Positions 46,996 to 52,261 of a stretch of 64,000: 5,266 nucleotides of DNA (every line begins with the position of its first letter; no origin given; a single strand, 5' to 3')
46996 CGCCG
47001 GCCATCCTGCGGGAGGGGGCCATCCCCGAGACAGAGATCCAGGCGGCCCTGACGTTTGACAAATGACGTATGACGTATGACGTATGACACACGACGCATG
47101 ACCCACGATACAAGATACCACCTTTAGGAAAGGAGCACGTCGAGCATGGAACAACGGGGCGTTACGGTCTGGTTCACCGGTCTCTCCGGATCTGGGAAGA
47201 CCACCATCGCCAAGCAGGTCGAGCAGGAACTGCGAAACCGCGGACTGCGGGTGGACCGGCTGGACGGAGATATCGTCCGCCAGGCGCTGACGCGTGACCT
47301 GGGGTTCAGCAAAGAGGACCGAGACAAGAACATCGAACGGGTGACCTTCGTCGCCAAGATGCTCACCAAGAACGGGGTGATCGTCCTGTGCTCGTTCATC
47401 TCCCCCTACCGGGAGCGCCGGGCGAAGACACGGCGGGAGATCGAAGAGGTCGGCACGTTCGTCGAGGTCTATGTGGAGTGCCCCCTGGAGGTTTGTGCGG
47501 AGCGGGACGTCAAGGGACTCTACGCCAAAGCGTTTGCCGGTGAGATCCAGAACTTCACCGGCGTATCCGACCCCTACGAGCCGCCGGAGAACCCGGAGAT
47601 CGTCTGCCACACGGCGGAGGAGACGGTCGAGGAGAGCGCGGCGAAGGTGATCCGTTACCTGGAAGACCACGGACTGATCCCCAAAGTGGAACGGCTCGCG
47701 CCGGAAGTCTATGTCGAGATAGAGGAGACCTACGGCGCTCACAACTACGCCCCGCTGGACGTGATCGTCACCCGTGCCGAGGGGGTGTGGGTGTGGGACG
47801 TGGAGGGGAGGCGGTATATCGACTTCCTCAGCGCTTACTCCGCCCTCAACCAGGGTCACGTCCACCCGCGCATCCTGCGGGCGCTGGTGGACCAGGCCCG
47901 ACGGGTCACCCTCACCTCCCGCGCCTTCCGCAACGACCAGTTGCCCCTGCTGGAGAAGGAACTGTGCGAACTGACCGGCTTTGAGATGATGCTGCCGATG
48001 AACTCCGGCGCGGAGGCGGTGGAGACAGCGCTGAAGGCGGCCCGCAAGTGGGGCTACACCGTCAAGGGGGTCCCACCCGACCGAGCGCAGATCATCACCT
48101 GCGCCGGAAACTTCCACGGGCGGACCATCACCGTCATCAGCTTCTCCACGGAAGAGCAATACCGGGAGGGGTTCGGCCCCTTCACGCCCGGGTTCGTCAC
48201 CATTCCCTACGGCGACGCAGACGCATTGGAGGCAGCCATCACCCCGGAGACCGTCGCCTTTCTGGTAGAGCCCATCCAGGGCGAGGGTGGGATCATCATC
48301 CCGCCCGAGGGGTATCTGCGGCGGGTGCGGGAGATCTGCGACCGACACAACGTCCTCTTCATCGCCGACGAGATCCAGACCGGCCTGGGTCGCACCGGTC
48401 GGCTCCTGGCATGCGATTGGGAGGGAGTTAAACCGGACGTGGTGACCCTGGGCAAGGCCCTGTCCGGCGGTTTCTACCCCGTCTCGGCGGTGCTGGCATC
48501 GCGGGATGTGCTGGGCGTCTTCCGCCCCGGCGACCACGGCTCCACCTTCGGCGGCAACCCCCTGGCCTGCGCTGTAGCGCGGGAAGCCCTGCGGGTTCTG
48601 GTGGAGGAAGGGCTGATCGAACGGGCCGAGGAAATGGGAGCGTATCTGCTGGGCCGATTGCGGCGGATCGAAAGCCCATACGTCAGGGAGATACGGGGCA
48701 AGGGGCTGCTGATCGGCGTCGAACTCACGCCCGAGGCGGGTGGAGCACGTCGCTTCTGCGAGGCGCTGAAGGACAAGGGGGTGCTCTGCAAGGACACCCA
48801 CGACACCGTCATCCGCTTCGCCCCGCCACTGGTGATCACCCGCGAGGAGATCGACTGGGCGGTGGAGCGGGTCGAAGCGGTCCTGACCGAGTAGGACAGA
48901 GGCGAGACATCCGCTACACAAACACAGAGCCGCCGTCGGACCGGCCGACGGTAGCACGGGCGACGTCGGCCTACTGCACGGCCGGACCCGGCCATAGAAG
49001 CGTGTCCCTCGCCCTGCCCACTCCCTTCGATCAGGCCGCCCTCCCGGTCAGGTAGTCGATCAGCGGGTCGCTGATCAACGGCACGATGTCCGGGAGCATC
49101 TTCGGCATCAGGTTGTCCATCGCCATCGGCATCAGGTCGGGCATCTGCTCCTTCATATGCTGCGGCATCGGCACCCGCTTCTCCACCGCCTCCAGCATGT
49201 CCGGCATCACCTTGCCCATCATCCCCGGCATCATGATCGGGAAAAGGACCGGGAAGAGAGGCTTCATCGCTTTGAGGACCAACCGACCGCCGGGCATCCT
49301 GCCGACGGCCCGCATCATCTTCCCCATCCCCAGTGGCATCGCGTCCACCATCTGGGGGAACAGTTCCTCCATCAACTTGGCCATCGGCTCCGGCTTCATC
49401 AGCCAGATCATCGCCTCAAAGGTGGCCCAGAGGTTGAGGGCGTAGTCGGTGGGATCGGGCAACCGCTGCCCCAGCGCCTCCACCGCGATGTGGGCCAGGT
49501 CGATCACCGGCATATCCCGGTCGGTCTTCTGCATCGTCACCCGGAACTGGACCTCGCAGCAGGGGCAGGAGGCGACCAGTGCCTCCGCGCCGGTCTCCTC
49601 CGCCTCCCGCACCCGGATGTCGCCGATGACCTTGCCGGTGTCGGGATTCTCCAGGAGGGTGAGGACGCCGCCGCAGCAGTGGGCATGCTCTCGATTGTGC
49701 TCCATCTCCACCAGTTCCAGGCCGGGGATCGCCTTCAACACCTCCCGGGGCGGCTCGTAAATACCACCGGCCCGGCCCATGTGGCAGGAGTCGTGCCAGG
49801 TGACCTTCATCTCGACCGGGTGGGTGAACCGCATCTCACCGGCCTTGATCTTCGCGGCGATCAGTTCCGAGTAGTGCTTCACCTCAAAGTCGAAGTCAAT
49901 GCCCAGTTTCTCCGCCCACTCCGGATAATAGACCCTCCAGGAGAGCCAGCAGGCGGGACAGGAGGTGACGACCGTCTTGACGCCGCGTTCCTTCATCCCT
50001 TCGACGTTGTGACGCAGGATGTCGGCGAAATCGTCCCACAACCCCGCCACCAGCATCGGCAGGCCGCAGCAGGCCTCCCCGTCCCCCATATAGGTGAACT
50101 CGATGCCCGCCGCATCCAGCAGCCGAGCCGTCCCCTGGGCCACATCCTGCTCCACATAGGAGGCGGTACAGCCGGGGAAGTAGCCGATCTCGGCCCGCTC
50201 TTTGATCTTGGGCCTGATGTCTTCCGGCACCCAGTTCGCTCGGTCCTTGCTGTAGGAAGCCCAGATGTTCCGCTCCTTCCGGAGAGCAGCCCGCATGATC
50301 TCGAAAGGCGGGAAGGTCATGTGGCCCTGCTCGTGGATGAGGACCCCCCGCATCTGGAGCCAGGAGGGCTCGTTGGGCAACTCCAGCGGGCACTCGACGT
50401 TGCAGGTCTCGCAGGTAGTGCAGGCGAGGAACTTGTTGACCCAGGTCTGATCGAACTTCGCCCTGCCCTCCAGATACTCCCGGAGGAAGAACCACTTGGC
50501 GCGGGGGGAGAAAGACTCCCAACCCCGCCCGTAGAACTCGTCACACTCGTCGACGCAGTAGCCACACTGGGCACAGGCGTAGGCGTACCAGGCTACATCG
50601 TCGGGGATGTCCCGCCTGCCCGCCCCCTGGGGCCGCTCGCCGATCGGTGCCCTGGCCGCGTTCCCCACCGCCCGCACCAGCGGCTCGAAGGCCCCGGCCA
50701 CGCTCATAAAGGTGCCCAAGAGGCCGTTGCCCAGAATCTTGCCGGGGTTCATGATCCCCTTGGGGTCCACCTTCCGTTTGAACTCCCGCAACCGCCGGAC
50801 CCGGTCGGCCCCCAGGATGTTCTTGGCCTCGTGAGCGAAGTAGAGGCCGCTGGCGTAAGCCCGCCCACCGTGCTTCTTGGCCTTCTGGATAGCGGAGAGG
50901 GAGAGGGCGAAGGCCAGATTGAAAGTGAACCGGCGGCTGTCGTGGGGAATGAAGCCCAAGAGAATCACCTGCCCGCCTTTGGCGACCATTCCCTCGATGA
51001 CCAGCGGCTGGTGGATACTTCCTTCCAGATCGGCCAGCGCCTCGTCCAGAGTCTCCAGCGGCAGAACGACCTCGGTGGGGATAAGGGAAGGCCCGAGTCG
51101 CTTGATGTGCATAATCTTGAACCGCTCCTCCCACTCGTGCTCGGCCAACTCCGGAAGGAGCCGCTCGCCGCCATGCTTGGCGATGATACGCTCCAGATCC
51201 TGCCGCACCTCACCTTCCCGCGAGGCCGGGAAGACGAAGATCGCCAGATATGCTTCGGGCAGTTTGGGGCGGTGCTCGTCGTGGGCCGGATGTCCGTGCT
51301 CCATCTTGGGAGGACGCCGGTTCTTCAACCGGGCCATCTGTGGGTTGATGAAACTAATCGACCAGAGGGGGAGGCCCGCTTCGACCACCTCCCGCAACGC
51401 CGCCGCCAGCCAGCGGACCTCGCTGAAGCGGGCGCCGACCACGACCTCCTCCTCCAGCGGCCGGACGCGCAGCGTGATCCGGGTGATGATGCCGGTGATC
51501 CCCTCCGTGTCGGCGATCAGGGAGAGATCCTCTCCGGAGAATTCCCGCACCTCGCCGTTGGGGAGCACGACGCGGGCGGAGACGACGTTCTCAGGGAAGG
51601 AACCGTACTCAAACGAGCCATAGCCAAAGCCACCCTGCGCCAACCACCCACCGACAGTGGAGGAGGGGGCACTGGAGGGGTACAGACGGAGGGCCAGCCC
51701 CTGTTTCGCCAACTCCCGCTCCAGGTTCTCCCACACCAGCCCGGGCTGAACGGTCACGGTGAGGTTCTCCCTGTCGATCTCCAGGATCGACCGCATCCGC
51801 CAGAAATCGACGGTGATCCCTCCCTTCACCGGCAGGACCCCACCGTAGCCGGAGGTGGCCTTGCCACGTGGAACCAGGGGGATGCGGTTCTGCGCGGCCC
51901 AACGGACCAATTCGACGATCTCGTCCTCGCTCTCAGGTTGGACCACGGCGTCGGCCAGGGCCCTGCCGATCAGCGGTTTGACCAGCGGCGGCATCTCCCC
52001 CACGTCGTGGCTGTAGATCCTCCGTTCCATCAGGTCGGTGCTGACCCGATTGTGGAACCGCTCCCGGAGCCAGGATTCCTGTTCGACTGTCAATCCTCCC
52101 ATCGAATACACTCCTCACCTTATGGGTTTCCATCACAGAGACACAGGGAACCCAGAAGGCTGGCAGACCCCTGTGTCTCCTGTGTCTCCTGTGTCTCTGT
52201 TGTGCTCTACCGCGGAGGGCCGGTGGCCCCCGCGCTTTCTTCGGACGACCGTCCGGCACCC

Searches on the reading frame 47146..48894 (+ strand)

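Call 59: search_protein_families(library=pfam, proteins=[window:47146-48894:+], max_evalue=0.00001)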
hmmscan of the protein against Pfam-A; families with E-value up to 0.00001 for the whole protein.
window:47146-48894:+ (582 aa): 4 families
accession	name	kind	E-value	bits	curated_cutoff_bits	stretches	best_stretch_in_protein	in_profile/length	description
PF00202.27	Aminotran_3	-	1.1e-134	449.6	30.5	1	197-580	2-403/403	Aminotransferase class-III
PF01583.26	APS_kinase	-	1.1e-65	220.7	21.1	1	4-154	1-151/152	Adenylylsulphate kinase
PF13671.12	AAA_33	-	4.9e-09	37.1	27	1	8-121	2-115/143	AAA domain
PF13238.12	AAA_18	-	2.9e-06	28.2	29.4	1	10-120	3-107/128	AAA domain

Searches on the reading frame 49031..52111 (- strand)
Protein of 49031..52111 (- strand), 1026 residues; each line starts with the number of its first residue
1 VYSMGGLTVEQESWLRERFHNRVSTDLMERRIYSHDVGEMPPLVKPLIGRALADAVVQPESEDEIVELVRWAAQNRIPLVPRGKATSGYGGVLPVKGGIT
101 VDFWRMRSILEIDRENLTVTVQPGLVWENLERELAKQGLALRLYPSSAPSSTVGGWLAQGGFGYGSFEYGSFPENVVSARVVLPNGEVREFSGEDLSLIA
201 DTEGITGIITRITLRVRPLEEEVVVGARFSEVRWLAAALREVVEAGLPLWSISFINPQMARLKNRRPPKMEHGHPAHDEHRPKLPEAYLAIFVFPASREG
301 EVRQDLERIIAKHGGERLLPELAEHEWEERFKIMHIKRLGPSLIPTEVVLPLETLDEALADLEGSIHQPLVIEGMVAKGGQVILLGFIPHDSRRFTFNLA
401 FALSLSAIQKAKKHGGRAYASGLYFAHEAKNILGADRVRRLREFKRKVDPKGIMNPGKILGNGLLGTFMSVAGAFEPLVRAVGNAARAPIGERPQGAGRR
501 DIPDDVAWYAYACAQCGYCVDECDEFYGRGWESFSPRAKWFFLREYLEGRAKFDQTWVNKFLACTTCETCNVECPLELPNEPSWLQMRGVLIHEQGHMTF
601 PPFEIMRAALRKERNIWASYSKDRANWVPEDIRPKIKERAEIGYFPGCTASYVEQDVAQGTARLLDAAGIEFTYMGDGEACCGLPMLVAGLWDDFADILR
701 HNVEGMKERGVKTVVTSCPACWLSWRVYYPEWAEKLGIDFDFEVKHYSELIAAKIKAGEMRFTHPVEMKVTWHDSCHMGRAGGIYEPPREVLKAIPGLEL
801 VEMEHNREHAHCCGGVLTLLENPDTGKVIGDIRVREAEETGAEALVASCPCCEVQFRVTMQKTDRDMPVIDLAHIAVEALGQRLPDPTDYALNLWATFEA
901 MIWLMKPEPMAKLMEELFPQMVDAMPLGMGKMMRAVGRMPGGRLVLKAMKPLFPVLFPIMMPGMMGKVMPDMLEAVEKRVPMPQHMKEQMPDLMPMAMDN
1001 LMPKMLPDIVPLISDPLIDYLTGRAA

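Call 59: search_protein_families(library=pfam, proteins=[window:49031-52111:-], max_evalue=0.00001)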
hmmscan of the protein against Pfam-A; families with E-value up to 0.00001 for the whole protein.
window:49031-52111:- (1026 aa): 6 families
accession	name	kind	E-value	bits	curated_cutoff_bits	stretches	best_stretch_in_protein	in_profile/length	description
PF01565.28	FAD_binding_4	-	3.1e-42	144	26.4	1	54-191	2-138/139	FAD binding domain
PF02754.22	CCG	-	1.6e-34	118.3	20.6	2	770-857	1-85/85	Cysteine-rich domain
PF02913.24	FAD-oxidase_C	-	2e-13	51.1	21.2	1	220-459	3-248/248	FAD linked oxidases, C-terminal domain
PF13534.11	Fer4_17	-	2.4e-09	38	22.2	1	512-578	1-60/61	4Fe-4S dicluster domain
PF13183.11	Fer4_8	-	4.7e-07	30.7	27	1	510-577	2-67/68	4Fe-4S dicluster domain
PF13187.11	Fer4_9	-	6.9e-06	26.4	27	0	512-575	1-48/52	4Fe-4S dicluster domain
